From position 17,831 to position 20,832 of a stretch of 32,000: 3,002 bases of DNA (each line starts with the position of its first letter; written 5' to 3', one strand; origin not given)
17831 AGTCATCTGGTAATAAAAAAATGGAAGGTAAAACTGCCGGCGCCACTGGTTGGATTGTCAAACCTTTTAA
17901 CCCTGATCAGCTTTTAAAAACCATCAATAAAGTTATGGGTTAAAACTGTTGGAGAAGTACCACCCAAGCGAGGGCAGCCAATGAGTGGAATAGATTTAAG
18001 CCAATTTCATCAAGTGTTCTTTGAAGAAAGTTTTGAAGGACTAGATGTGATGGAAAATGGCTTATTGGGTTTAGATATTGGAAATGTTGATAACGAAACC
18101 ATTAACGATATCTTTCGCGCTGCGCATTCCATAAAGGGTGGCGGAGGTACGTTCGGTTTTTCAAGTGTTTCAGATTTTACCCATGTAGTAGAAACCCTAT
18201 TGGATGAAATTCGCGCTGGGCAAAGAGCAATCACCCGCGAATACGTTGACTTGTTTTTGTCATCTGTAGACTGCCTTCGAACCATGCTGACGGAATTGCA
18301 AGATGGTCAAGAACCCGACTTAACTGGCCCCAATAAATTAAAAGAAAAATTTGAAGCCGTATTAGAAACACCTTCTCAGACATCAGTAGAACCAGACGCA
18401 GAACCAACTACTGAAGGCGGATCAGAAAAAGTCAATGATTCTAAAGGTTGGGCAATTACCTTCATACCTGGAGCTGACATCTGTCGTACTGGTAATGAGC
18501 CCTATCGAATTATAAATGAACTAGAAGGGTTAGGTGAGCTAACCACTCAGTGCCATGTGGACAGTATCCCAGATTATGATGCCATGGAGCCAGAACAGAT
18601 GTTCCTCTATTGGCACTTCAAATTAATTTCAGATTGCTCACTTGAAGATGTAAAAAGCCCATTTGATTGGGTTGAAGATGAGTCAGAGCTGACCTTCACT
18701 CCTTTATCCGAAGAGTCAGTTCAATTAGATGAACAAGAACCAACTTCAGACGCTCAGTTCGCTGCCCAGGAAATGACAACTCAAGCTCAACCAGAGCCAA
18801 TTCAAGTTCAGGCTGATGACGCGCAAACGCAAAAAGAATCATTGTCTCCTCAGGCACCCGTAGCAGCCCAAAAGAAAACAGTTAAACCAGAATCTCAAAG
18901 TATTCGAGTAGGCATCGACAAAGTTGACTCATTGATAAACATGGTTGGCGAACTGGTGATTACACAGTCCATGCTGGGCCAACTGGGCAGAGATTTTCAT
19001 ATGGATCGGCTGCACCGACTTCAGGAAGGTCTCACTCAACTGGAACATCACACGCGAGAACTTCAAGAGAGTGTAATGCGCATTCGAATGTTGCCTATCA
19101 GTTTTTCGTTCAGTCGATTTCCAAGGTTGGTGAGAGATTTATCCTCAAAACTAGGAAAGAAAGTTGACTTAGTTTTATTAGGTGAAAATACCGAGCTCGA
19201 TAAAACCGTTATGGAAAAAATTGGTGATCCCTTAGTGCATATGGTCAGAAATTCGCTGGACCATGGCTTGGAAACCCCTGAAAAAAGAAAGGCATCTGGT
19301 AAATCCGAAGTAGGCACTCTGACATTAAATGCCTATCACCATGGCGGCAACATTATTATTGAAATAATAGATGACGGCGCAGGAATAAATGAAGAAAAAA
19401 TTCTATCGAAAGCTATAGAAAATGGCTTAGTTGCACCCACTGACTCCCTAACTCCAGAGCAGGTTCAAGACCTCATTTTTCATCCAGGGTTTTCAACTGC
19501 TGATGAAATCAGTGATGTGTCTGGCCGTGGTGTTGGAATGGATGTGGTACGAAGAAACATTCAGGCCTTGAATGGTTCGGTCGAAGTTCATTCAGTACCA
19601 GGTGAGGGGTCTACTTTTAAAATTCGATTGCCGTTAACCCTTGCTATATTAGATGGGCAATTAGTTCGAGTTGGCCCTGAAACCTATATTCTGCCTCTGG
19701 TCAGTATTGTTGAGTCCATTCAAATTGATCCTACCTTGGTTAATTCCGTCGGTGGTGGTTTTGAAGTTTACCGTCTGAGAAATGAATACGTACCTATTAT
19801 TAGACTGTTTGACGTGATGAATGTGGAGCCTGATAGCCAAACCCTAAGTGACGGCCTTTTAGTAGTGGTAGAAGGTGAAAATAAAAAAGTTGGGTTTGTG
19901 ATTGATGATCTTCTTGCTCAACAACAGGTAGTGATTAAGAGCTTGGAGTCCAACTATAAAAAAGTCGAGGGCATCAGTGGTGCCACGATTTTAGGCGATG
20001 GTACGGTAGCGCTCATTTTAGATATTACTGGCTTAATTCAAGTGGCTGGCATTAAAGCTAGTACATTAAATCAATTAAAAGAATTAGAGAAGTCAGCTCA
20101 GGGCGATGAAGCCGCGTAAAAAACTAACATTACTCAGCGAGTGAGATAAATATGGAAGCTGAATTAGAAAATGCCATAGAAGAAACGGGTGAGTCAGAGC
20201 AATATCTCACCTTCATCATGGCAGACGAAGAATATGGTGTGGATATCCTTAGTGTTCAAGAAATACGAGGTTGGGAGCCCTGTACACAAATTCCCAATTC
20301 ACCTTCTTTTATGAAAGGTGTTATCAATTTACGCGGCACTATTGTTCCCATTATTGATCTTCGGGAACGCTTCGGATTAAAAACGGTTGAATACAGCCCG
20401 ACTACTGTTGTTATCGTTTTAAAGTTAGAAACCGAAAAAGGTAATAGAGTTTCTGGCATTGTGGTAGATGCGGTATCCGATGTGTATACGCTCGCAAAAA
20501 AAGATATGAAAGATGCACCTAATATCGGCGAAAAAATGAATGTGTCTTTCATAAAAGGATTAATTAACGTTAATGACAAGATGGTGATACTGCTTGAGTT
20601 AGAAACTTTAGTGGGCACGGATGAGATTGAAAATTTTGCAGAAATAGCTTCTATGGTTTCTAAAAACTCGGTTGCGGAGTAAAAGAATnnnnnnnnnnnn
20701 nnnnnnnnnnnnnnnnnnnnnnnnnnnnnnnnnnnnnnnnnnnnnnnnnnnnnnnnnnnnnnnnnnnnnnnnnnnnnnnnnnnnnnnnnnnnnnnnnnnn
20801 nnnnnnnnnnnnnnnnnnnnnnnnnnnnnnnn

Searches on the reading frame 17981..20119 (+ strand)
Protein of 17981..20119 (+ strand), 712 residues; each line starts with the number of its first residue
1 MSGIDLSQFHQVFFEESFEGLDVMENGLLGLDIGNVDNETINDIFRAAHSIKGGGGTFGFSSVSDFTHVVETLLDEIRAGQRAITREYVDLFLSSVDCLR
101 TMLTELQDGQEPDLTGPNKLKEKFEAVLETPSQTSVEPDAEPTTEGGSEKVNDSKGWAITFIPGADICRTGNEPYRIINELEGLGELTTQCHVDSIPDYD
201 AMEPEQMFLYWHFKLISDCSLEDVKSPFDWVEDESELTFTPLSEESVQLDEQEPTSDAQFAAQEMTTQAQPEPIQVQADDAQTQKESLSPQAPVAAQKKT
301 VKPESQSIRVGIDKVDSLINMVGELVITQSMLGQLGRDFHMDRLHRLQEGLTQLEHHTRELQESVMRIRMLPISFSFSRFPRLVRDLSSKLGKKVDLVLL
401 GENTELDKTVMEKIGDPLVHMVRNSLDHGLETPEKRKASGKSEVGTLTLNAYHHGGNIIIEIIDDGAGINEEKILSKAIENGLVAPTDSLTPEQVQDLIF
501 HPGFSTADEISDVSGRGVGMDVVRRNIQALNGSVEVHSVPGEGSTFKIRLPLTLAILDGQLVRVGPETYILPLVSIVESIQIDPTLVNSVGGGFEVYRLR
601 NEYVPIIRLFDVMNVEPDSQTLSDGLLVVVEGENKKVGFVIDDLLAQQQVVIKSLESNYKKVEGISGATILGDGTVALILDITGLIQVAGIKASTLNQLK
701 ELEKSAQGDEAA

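Call 3: search_protein_families(library=pfam, proteins=[window:17981-20119:+])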
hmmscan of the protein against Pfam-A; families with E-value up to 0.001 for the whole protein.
window:17981-20119:+ (712 aa): 4 families
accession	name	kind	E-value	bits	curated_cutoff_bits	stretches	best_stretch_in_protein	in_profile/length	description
PF01584.24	CheW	-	7e-29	100.6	23.5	1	561-687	4-135/138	CheW-like domain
PF02895.20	H-kinase_dim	-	4.7e-21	75.4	23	1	305-368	1-68/68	Signal transducing histidine kinase, homodimeric domain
PF02518.31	HATPase_c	-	3.7e-18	66.4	26.4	1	416-553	4-110/111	Histidine kinase-, DNA gyrase B-, and HSP90-like ATPase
PF01627.28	Hpt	-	1.4e-16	60.9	24.6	1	9-108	2-83/84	Hpt domain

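Call 26: search_protein_families(library=ncbifam, proteins=[window:17981-20119:+], max_evalue=0.00001)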
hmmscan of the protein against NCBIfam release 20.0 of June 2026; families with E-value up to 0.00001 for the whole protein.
window:17981-20119:+ (712 aa): 14 families
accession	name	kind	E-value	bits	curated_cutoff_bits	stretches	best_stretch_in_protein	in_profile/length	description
NF007835.0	PRK10547.1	equivalog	7.6e-188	626.2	793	1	4-688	1-659/670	chemotaxis protein CheA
NF041336.1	CheA_Halo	equivalog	2.1e-133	446.4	950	1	8-684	3-665/666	chemotaxis protein CheA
NF008298.1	PRK11086.1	subfamily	3.3e-10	39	520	1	493-552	471-525/529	DcuS/MalK family sensor histidine kinase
TIGR02956.1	TMAO_torS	equivalog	1.8e-08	33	676.5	1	492-554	623-684/967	TMAO reductase system sensor histidine kinase/response regulator TorS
NF047874.1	MASE3_PAS_HK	subfamily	3.4e-08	32.7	560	0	493-554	565-627/655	MASE3 domain-containing sensor histidine kinase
NF008468.0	PRK11360.1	equivalog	3.9e-08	32.1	646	1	493-552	554-608/616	two-component system sensor histidine kinase AtoS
NF007688.0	PRK10364.1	equivalog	5.1e-08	32.1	479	1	491-553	396-452/460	two-component system sensor histidine kinase ZraS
NF010411.0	PRK13837.1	equivalog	2.9e-07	28.9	647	1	493-553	621-676/828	two-component system VirA-like sensor kinase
NF008302.0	PRK11091.1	equivalog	6.3e-07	28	838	1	492-555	443-508/779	aerobic respiration two-component sensor histidine kinase ArcB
NF041832.1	near_NosP_CTERM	subfamily_domain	1.1e-06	28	400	0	510-553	183-226/370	NahK/ErcS family hybrid sensor histidine kinase/response regulator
NF046044.1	PnpS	equivalog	1.6e-06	27.4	400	0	513-551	352-390/390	two-component system histidine kinase PnpS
NF041210.1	his_kin_PieS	equivalog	2e-06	27.1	850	0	445-552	383-470/474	two component system sensor histidine kinase PieS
NF052574.1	HisKinEspCMyxo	equivalog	2.1e-06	26.2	1200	1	492-552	580-637/785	serine histidine kinase EspC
NF038348.1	T2SS_HK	subfamily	5.2e-06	25.2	450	0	487-552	511-573/574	histidine kinase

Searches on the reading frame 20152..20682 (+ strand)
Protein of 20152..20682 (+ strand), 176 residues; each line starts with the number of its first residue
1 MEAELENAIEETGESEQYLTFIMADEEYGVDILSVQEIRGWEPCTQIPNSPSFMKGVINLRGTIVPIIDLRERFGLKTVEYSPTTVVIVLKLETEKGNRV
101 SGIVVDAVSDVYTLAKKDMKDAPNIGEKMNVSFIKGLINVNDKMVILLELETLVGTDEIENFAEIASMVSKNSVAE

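Call 3: search_protein_families(library=pfam, proteins=[window:20152-20682:+])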
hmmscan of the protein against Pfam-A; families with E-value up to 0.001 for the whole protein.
window:20152-20682:+ (176 aa): 1 family
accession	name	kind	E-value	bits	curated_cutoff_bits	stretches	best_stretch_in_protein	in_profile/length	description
PF01584.24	CheW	-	7.4e-37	126.5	23.5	1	17-155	1-135/138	CheW-like domain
